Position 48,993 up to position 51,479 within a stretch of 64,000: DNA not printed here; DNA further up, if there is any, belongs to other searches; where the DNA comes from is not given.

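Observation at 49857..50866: Mosaic of perfectly identical nucleotide blocks between tandem paralogues B and C (gene-conversion signature)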

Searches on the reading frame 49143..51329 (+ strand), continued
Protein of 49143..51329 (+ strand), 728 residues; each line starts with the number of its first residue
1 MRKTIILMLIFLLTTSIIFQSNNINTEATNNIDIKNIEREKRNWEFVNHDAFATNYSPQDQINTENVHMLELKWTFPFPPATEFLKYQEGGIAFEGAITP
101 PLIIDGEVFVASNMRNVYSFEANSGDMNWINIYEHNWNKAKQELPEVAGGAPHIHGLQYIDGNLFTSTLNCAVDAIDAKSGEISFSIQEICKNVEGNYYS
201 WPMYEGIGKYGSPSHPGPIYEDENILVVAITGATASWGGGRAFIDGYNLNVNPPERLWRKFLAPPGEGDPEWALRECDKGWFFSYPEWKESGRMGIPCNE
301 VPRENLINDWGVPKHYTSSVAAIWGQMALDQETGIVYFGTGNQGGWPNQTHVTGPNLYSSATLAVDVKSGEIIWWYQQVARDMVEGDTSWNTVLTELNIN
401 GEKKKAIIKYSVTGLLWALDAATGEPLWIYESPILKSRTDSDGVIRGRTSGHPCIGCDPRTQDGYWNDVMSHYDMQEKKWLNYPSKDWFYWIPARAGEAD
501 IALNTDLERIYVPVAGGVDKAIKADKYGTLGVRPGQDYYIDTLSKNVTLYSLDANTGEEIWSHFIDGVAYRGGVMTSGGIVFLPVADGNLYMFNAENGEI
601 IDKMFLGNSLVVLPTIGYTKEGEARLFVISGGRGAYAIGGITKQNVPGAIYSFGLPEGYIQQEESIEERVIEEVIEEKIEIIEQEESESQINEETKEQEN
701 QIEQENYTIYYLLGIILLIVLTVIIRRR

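Call 17: find_related_loci(query=window:49143-51329:+, collection=genome_contigs, flank=6000)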
Query window:49143-51329:+ (728 aa) in genome_contigs; peptide patterns used: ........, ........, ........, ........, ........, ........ (x = any residue, [..] = any of these).
41 stretches matched a pattern; 15 encode a relative of the query (tblastn E <= 1e-3); 13 distinct loci.
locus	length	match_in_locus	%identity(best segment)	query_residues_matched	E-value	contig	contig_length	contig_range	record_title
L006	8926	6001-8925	92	1-715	0e+0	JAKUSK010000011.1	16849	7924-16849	MAG: Nitrososphaerales archaeon isolate ALOHA_A2.5_79 A2.5-Nitrososphaerales-4_11, whole genome shotgun sequence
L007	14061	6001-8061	71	22-705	0e+0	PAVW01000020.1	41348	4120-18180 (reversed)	MAG: Thaumarchaeota archaeon isolate SAT139 MHASMcontig_808063, whole genome shotgun sequence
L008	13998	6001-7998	81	1-668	0e+0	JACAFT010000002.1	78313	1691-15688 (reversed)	MAG: Thaumarchaeota archaeon isolate ASW2_bin45 ASW2bin45_2, whole genome shotgun sequence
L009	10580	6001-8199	57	3-728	0e+0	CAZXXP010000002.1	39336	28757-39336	MAG TPA_asm: uncultured Nitrosopumilales archaeon isolate SRP119689_co1_185 genome assembly, contig: NODE_1209_length_39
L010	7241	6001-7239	87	1-413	0e+0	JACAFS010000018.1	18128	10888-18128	MAG: Thaumarchaeota archaeon isolate ASW8_bin1 ASW8bin1_18, whole genome shotgun sequence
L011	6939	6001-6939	87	1-313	0e+0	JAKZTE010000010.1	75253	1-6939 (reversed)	MAG: Nitrososphaerales archaeon isolate Langseth_MAG_00051 Langseth_MAG_00051_000000000010, whole genome shotgun sequenc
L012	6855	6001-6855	93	1-285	1e-171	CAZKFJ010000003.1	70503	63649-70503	MAG TPA_asm: uncultured Nitrosopumilales archaeon isolate binchicken_co46_310 genome assembly, contig: NODE_605_length_7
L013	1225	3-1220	86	2-728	5e-150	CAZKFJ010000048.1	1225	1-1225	MAG TPA_asm: uncultured Nitrosopumilales archaeon isolate binchicken_co46_310 genome assembly, contig: NODE_346270_lengt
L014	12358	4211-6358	57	9-728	0e+0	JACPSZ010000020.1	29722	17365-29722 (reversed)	MAG: Thaumarchaeota archaeon isolate NC_groundwater_719_Ag_S-0.2um_45_15 S36_SO-2_scaffold_244716, whole genome shotgun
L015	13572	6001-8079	34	4-705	3e-106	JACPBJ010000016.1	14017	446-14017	MAG: Thaumarchaeota archaeon isolate NC_groundwater_254_Ag_S-0.2um_46_8 S5_GD2017_2_S2_scaffold_6851, whole genome shotg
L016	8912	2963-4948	36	1-703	1e-127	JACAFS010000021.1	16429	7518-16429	MAG: Thaumarchaeota archaeon isolate ASW8_bin1 ASW8bin1_21, whole genome shotgun sequence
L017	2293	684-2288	30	2-504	1e-69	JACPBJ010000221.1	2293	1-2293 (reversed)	MAG: Thaumarchaeota archaeon isolate NC_groundwater_254_Ag_S-0.2um_46_8 S5_GD2017_2_S2_scaffold_90306, whole genome shot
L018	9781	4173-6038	37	1-655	1e-122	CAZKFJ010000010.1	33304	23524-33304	MAG TPA_asm: uncultured Nitrosopumilales archaeon isolate binchicken_co46_310 genome assembly, contig: NODE_2292_length_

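Call 18: find_related_loci(query=window:49143-51329:+, collection=metagenome_contigs, flank=5000)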
Query window:49143-51329:+ (728 aa) in metagenome_contigs; peptide patterns used: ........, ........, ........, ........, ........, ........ (x = any residue, [..] = any of these).
81 stretches matched a pattern; 34 encode a relative of the query (tblastn E <= 1e-3); 34 distinct loci.
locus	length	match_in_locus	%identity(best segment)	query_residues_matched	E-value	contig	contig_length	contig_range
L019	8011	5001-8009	92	1-728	0e+0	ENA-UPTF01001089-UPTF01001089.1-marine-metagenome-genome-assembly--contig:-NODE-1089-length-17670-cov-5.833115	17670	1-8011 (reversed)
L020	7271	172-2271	84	1-712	0e+0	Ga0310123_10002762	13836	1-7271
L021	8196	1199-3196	81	1-668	0e+0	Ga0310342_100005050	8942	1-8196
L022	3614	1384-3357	81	1-657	0e+0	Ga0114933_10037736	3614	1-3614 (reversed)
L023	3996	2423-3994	96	1-524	0e+0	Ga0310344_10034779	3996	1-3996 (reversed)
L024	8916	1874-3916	74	1-685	0e+0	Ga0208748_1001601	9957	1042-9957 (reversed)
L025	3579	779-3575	67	11-727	0e+0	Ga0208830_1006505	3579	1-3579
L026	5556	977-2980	66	22-680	0e+0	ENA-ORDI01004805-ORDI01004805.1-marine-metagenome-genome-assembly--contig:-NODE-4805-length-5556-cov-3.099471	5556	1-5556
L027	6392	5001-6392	89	1-464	0e+0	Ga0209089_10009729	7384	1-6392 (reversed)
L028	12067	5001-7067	58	7-692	0e+0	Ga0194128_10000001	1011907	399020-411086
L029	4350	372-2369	56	11-680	0e+0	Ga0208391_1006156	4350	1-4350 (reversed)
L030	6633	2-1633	65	143-680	0e+0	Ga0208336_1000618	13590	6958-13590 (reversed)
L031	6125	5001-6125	88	1-375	0e+0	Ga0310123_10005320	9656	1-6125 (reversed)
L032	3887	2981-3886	93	1-302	0e+0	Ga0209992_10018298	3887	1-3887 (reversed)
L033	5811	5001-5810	84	1-270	4e-147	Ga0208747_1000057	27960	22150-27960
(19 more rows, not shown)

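Call 25: search_solved_structures(query=window:49143-51329:+, max_evalue=1e-10, show_alignments=2)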
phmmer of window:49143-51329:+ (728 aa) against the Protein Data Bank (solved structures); distinct sequences matched with E-value up to 1e-10: 15.
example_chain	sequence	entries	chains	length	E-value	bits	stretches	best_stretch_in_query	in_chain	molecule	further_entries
1yiq_A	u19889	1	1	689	2.9e-22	81.5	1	322-427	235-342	Quinohemoprotein alcohol dehydrogenase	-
8gy2_A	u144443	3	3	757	2.1e-20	75.4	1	49-425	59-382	Alcohol dehydrogenase (quinone), dehydrogenase subunit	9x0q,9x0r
6zcw_A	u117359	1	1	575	7.1e-20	73.6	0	502-666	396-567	Quinoprotein ethanol dehydrogenase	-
6zcv_A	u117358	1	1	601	1.1e-19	73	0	502-666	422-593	Quinoprotein ethanol dehydrogenase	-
1kb0_A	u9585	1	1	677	2.8e-18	68.3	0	321-425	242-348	quinohemoprotein alcohol dehydrogenase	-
6dam_A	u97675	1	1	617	6.5e-18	67.1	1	30-427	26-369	Lanthanide-dependent methanol dehydrogenase XoxF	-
22vi_A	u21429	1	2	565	9.4e-18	66.6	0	309-402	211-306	Quinohemoprotein alcohol dehydrogenase ADH-IIG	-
1kv9_A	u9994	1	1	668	2.4e-17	65.2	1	320-425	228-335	TYPE II QUINOHEMOPROTEIN ALCOHOL DEHYDROGENASE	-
4mae_A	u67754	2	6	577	5.2e-16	60.8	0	321-426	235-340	Methanol dehydrogenase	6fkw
4cvb_A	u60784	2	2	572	4e-14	54.6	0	310-404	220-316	ALCOHOL DEHYDROGENASE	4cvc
7o6z_A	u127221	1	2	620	6.1e-14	54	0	27-183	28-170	Methanol dehydrogenase (Cytochrome c) subunit 1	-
1flg_A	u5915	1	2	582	7.8e-14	53.6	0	548-640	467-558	PROTEIN (QUINOPROTEIN ETHANOL DEHYDROGENASE)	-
6oc5_A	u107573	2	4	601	4.3e-13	51.2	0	307-460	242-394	Lanthanide-dependent methanol dehydrogenase XoxF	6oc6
2d0v_A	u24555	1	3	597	2.9e-12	48.4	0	323-661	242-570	methanol dehydrogenase large subunit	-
9m2c_A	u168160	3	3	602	6.8e-11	43.9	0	310-400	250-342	PQQ-binding-like beta-propeller repeat protein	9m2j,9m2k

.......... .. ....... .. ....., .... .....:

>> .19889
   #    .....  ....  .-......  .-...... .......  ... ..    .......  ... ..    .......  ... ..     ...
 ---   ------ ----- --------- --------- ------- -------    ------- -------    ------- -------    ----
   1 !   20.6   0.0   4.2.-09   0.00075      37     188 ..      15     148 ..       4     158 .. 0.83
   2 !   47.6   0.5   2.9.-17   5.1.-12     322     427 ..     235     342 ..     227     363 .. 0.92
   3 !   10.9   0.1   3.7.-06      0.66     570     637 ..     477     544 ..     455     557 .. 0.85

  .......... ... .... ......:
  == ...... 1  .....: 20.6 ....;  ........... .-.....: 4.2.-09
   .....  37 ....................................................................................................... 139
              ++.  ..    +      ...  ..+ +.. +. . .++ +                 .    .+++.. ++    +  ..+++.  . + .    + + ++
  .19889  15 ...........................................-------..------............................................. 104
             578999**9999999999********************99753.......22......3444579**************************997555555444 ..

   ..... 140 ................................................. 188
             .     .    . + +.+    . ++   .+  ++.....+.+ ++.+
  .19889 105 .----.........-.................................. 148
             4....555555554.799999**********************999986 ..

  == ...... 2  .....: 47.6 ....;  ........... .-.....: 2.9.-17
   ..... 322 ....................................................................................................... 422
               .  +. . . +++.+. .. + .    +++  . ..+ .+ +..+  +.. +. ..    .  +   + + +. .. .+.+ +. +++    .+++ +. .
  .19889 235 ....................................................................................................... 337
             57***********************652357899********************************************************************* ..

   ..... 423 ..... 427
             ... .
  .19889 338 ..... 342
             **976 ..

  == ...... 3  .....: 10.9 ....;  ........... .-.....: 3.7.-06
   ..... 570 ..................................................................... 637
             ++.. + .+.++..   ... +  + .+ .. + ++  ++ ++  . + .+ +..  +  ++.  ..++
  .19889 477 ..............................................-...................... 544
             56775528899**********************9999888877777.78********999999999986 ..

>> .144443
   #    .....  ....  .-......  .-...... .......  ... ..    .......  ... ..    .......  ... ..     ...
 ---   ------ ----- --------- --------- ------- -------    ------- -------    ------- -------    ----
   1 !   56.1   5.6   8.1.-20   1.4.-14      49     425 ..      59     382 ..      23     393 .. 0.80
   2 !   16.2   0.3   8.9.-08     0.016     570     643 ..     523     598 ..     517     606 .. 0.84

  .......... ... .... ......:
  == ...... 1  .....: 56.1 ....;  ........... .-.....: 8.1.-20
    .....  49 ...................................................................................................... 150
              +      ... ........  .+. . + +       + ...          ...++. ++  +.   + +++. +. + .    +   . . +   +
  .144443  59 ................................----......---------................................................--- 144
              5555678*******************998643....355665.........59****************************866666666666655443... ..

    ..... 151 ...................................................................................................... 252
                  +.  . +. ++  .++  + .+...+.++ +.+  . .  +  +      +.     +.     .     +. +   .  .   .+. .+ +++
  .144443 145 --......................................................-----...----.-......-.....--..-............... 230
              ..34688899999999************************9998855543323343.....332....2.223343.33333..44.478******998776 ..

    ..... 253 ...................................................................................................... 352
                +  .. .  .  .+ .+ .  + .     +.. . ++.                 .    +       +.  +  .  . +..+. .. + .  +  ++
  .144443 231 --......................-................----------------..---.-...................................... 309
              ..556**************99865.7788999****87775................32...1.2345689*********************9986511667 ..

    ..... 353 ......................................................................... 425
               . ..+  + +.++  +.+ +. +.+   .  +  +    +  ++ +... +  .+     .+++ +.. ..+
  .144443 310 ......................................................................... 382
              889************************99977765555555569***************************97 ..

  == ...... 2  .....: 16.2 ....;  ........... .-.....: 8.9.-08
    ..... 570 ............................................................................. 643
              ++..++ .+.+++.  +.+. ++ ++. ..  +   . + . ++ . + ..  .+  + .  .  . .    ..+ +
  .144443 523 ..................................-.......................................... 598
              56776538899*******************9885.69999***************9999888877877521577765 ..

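Call 51: predict_structure(alignment_id=A1)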
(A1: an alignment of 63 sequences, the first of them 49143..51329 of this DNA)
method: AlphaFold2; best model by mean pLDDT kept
length: 728 residues; sequences in the alignment: 63
mean_pLDDT: 80.2   pTM: 0.82
mean pLDDT of the five models: 80.2, 78.1, 77.6, 75.8, 74.8
residues with pLDDT >= 90: 320; 70-90: 222; 50-70: 116; < 50: 70
segments of 3 or more residues with pLDDT < 50: 1-4, 15-31, 311-313, 663-672, 675-704
pLDDT, mean of each block of 10 residues (from residue 1): 53 50 34 75 93 93 97 96 92 89 97 94 97 91 81 84 90 94 94 89 79 86 94 66 94 94 82 84 86 91 77 52 86 94 58 66 96 87 62 94 95 90 95 80 68 55 64 72 67 80 96 85 68 73 79 98 89 93 93 98 92 95 95 70 84 90 46 47 39 29 54 85 80
secondary structure, 60 per line:
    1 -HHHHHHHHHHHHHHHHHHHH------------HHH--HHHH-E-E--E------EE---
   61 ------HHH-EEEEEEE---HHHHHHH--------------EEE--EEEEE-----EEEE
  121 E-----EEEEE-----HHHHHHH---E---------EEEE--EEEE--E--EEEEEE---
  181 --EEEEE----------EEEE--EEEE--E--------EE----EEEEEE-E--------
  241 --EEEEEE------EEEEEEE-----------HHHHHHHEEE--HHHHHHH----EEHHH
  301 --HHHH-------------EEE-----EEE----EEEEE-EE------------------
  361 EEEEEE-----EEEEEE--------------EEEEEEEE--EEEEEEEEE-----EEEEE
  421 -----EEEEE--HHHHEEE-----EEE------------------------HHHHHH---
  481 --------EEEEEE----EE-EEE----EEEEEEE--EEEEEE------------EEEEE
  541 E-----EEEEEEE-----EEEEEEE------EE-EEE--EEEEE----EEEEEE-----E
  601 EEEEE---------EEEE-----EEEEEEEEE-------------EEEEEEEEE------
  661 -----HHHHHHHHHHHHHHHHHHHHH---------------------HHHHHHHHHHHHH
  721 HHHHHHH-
elements in order (helices of 4 or more, strands of 3 or more residues): H2-21 H39-42 E71-77 H81-87 E102-104 E107-111 E117-121 E127-131 H137-143 E157-160 E163-166 E172-177 E183-187 E198-201 E204-207 E225-230 E243-248 E255-261 H273-279 E280-282 H285-291 H303-306 E320-322 E328-330 E335-339 E361-366 E372-377 E392-399 E402-410 E416-420 E426-430 H433-436 E437-439 E445-447 H472-477 E489-494 E502-504 E509-515 E518-523 E536-541 E547-553 E559-565 E575-577 E580-584 E589-594 E600-605 E615-618 E624-632 E646-654 H666-686 H708-727

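Call 53: fold_search(model_id=the predicted structure, library=pdb)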
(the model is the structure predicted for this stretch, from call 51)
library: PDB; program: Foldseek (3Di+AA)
matches with E <= 10: 1840; with E <= 0.001: 1397
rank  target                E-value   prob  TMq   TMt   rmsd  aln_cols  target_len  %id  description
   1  6dam                  1.0e-33  1.00  0.60  0.76   5.8       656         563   19  Crystal structure of lanthanide-dependent methanol dehydrogenase XoxF from Methylomicrobium buryatense 5G (released 2018-09-05)
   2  6oc5_A                2.1e-32  1.00  0.59  0.73   7.4       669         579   20  Lanthanide-dependent methanol dehydrogenase XoxF from Methylobacterium extorquens, in complex with Lanthanum (released 2020-05-13)
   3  4mae_A                2.2e-32  1.00  0.60  0.74   6.4       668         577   17  Methanol dehydrogenase from Methylacidiphilum fumariolicum SolV (released 2013-09-18)
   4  4cvb                  3.2e-32  1.00  0.57  0.73   7.7       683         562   19  Crystal structure of quinone-dependent alcohol dehydrogenase from Pseudogluconobacter saccharoketogenenes (released 2015-03-25)
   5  1kb0                  3.3e-32  1.00  0.58  0.63   8.4       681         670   18  Crystal Structure of Quinohemoprotein Alcohol Dehydrogenase from Comamonas testosteroni (released 2001-12-28)
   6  6zcw                  3.9e-32  1.00  0.58  0.73   8.4       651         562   21  Crystal structure of lanthanide-dependent alcohol dehydrogenase PedH from Pseudomonas putida KT2440 (released 2020-07-15)
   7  8gy2_A                4.6e-32  1.00  0.59  0.59   8.3       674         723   18  Cryo-EM Structure of Membrane-Bound Alcohol Dehydrogenase from Gluconobacter oxydans (released 2023-08-02)
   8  9m2c                  5.1e-32  1.00  0.58  0.74   7.9       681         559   18  Type I PQQ-dependent alcohol dehydrogenase (released 2026-03-04)
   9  22vi_A                5.7e-32  1.00  0.57  0.73   6.5       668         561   18  PQQ-dependent alcohol dehydrogenase detoxifying DON (released 2026-02-18)
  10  6fkw_A                6.7e-32  1.00  0.59  0.73   6.9       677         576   18  Europium-containing methanol dehydrogenase (released 2018-03-21)
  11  6zcv                  9.3e-32  1.00  0.59  0.74   8.7       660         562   21  Crystal structure of lanthanide-dependent alcohol dehydrogenase PedH from Pseudomonas putida KT2440 (released 2020-07-15)
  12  1h4j_A                1.5e-31  1.00  0.58  0.69   7.4       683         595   16  Methylobacterium extorquens methanol dehydrogenase D303E mutant (released 2001-08-23)
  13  1flg_A                1.8e-31  1.00  0.58  0.71   7.9       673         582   18  CRYSTAL STRUCTURE OF THE QUINOPROTEIN ETHANOL DEHYDROGENASE FROM PSEUDOMONAS AERUGINOSA (released 2000-08-30)
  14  1yiq                  2.6e-31  1.00  0.60  0.63   8.0       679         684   18  Molecular cloning and structural analysis of quinohemoprotein alcohol dehydrogenase ADHIIG from Pseudomonas putida HK5.  (released 2005-08-16)
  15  1lrw_A                4.0e-31  1.00  0.58  0.69   7.3       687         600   17  Crystal structure of methanol dehydrogenase from P. denitrificans (released 2003-08-12)
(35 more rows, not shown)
